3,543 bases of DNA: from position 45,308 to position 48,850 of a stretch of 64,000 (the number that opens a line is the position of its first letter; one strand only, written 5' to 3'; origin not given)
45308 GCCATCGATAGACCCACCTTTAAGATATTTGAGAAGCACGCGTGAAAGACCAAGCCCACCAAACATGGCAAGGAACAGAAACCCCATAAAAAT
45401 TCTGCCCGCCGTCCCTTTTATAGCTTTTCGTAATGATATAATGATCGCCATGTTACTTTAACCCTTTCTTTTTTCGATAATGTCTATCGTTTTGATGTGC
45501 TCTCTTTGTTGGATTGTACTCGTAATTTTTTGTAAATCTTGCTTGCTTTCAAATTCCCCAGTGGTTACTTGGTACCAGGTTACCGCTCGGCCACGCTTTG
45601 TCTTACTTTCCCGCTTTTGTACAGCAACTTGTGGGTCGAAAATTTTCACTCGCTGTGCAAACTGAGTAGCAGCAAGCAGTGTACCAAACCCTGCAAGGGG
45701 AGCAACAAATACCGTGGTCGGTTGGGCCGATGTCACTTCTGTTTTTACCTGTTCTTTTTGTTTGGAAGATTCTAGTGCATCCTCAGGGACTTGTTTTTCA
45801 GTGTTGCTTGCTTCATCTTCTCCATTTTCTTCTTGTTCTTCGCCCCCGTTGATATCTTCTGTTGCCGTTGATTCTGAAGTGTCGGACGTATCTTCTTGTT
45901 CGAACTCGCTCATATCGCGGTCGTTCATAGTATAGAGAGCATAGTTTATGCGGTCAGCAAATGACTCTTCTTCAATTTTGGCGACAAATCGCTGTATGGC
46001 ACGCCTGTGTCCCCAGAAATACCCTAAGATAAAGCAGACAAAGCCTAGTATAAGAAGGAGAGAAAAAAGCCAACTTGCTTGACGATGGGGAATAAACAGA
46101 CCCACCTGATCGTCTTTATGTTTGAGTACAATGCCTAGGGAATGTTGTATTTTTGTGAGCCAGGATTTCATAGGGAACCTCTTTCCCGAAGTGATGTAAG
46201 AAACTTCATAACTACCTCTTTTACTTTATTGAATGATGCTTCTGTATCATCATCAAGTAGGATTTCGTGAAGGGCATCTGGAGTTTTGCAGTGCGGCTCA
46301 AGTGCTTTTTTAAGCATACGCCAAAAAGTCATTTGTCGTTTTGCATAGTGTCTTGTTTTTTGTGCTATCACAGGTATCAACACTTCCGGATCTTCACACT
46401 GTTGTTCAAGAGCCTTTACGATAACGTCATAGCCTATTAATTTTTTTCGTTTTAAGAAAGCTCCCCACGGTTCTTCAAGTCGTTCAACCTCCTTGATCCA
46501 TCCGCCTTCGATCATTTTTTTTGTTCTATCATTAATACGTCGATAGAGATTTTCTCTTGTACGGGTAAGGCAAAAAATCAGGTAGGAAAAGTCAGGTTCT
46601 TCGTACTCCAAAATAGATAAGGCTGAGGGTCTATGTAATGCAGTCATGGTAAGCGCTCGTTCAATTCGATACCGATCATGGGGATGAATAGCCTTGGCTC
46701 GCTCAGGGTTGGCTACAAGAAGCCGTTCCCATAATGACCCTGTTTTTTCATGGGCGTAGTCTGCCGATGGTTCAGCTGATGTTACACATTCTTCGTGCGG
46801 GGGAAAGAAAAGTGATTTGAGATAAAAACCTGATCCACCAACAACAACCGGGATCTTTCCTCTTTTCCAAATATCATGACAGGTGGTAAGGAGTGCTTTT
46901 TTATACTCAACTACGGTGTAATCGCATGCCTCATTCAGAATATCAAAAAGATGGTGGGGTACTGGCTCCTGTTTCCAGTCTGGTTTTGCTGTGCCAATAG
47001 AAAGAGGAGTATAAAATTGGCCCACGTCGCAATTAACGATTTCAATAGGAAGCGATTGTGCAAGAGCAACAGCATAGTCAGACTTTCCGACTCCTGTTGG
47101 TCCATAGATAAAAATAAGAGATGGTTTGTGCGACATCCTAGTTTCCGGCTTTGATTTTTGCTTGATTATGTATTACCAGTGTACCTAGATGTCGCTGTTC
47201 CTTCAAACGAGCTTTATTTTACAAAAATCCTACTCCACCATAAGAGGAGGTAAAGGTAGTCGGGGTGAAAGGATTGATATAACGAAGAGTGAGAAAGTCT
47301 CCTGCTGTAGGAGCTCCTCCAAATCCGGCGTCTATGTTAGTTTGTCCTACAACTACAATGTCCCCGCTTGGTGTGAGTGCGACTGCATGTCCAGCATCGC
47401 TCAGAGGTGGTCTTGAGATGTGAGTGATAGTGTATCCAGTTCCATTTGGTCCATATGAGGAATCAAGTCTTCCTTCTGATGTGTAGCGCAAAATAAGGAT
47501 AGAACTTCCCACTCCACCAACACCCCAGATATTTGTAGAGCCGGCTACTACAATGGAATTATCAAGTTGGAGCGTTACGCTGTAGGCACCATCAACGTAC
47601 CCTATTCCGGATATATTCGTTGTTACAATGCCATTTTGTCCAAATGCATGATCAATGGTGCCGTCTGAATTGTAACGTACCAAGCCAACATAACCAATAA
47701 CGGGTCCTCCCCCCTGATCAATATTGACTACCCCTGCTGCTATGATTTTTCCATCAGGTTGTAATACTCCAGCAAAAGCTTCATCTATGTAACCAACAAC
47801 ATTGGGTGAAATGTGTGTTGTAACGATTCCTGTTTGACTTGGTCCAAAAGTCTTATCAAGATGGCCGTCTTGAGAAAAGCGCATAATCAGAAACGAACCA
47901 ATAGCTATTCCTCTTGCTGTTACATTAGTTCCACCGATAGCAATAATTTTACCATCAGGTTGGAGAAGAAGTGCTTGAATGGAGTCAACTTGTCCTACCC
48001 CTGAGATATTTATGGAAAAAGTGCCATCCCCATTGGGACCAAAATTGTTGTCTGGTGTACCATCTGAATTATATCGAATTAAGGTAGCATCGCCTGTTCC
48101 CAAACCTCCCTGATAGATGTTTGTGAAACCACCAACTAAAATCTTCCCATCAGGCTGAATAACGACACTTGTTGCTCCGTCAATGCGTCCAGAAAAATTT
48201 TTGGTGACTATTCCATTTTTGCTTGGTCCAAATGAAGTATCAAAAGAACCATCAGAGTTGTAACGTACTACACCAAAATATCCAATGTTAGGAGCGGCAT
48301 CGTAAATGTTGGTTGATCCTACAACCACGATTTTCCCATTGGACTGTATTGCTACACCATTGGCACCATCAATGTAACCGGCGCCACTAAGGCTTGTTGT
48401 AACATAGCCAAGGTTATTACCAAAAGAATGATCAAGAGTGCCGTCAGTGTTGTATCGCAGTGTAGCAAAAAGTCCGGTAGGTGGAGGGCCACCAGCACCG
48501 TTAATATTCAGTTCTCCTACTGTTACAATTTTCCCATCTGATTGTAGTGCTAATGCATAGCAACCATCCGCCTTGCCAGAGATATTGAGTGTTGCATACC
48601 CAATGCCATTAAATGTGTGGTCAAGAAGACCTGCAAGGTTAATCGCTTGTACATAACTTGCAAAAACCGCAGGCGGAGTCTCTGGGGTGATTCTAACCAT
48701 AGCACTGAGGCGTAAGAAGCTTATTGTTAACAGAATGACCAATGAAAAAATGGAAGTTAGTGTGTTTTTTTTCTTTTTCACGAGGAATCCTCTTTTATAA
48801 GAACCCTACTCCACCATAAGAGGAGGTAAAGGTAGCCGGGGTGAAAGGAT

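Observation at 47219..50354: Tandem pair of secreted delta-60-type repeat propeller proteins with conserved termini and diverged cores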

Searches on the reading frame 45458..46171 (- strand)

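Call 21: search_protein_families(library=ncbifam, proteins=[window:45458-46171:-], max_evalue=0.001)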
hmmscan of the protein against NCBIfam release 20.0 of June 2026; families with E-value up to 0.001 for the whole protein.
window:45458-46171:- (237 aa): 0 families

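Call 57: search_protein_families(library=pfam, proteins=[window:45458-46171:-], max_evalue=10)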
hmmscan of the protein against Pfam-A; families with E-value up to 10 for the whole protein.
window:45458-46171:- (237 aa): 5 families
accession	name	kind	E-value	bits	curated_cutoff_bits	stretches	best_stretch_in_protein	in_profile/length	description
PF05036.18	SPOR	-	0.0081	16.9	21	1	159-221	9-65/76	SPOR domain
PF12273.13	RCR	-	0.084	14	27.8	1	34-146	2-109/117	Chitin synthesis regulation, resistance to Congo red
PF05163.17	DinB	-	0.094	13.1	23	1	49-150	9-110/165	DinB family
PF06213.17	CobT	-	4.7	7.1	26.1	1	68-147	187-267/276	Cobalamin biosynthesis protein CobT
PF12420.13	DUF3671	-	6.6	6.6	34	0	75-145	41-113/223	Fam-L, Fam-M like protein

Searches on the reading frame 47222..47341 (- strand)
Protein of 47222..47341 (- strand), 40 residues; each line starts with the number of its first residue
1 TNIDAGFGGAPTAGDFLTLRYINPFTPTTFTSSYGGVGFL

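Call 35: find_homologous_proteins(query=A4, max_evalue=10)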
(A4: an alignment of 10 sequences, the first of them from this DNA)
Query A4 (10 sequences): 12 candidates shared short words with the query, none scored E <= 10.
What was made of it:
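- Tried and rejected: The 40-aa profile found 12 candidates but none passed the E-value for a database of 5.8 billion (call 35).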

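Call 44: search_protein_representatives(alignment_id=A4)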
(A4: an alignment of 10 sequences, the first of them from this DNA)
Query: 10 sequences, 40 profile positions. Proteins with E-value up to 0.001 (for the whole library): 41; up to 1e-10: 8; up to 1e-30: 0. The best 41 are listed.
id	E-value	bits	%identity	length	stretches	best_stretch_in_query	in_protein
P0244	7.6e-15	70.4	-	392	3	4-40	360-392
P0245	1.2e-13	66.5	-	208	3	15-40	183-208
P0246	3.1e-13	65.2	-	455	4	11-40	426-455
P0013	1.1e-12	63.5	-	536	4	2-40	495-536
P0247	2.5e-11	59.1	-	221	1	13-40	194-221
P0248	2.5e-11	59.1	-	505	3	3-40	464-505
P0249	6.6e-11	57.8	-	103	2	2-40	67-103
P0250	9.3e-11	57.3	-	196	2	2-40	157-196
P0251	2.2e-10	56.1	-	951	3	2-40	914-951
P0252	2.2e-10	56.1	-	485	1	5-40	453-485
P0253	2.9e-10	55.7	-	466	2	9-40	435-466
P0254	4.4e-10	55.1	-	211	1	12-40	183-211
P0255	4.6e-10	55.1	-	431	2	17-40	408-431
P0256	5.1e-10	54.9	-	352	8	18-25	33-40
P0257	5.4e-10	54.8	-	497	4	15-40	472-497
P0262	3.8e-09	52.1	-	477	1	3-40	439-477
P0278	7.3e-05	38.4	-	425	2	13-40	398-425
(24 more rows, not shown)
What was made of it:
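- Tried and rejected: The exhaustive HMMER search (call 44) then answered the question.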

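Call 61: find_encoding_contigs(protein=P0244, flank=8000, max_places=2)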
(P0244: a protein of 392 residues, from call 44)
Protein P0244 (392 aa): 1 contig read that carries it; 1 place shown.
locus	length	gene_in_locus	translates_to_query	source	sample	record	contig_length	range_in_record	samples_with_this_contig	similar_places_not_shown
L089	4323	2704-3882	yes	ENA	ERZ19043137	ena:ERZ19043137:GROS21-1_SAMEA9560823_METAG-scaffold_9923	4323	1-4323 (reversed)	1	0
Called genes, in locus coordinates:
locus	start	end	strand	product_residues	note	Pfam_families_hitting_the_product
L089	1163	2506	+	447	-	PF17164:DUF5122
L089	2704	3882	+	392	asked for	PF17164:DUF5122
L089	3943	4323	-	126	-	?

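Call 62: find_encoding_contigs(protein=P0251, flank=9000, max_places=2)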
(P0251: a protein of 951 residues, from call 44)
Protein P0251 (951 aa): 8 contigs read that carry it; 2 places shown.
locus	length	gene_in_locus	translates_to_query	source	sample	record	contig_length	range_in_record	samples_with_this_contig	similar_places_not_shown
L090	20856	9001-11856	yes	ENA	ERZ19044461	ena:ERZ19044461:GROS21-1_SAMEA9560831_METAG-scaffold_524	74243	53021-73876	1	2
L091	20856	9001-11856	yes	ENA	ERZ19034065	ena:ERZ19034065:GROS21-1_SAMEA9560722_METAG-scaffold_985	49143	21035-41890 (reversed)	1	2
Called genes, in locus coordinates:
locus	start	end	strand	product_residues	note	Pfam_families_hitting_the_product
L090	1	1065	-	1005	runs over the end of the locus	PF07244:POTRA (weak), PF01103:Omp85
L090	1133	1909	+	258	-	-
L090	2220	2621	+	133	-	-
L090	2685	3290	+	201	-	-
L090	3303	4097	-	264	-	-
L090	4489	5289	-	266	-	-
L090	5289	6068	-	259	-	PF01061:ABC2_membrane (weak)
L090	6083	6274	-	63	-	-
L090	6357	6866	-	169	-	-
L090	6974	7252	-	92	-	PF00708:Acylphosphatase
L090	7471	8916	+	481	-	PF00749:tRNA-synt_1c, PF19269:Anticodon_2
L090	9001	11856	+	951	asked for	PF17164:DUF5122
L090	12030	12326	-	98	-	-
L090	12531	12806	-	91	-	-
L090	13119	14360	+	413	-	PF00324:AA_permease, PF03845:Spore_permease, PF13520:AA_permease_2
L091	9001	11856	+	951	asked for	PF17164:DUF5122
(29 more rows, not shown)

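Call 63: find_encoding_contigs(protein=P0278, flank=9000, max_places=2)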
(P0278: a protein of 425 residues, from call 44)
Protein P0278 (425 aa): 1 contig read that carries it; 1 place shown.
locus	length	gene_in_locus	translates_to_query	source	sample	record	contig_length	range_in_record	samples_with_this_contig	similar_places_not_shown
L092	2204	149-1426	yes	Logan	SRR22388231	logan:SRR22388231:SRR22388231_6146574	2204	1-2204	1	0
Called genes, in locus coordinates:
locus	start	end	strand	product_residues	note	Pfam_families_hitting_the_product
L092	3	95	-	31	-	?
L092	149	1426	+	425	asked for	PF17164:DUF5122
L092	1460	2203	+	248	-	?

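Call 64: find_encoding_contigs(protein=P0262, flank=9000, max_places=2)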
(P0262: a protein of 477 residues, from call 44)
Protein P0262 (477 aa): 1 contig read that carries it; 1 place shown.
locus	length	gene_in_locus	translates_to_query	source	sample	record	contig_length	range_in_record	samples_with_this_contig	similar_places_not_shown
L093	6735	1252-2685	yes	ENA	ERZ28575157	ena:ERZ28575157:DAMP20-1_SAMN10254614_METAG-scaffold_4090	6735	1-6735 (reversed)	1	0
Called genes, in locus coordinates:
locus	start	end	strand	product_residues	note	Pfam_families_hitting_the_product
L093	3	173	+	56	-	?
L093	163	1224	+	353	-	PF17164:DUF5122 (weak)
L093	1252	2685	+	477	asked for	PF17164:DUF5122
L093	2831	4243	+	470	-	PF01554:MatE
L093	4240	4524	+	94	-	PF02686:GatC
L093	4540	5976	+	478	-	PF01425:Amidase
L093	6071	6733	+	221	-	?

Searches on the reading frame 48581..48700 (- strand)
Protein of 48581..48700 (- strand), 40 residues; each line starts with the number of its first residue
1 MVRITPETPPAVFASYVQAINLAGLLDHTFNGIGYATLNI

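Call 57: search_protein_families(library=pfam, proteins=[window:48581-48700:-], max_evalue=10)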
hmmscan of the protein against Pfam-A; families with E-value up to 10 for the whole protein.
seq(40 aa): 0 families

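Call 58: search_protein_families(library=ncbifam, proteins=[window:48581-48700:-], max_evalue=10)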
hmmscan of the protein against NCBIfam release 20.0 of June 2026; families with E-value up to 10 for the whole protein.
seq(40 aa): 1 family
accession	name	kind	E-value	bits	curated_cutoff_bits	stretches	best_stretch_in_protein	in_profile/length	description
TIGR02608.1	delta_60_rpt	domain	0.12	12.3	76.5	1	21-40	35-54/55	delta-60 repeat domain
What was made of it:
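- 48581..48700 (-): N-terminal cap module of A (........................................). Its second half weakly matches positions 35-54 of TIGR02608 (call 58).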
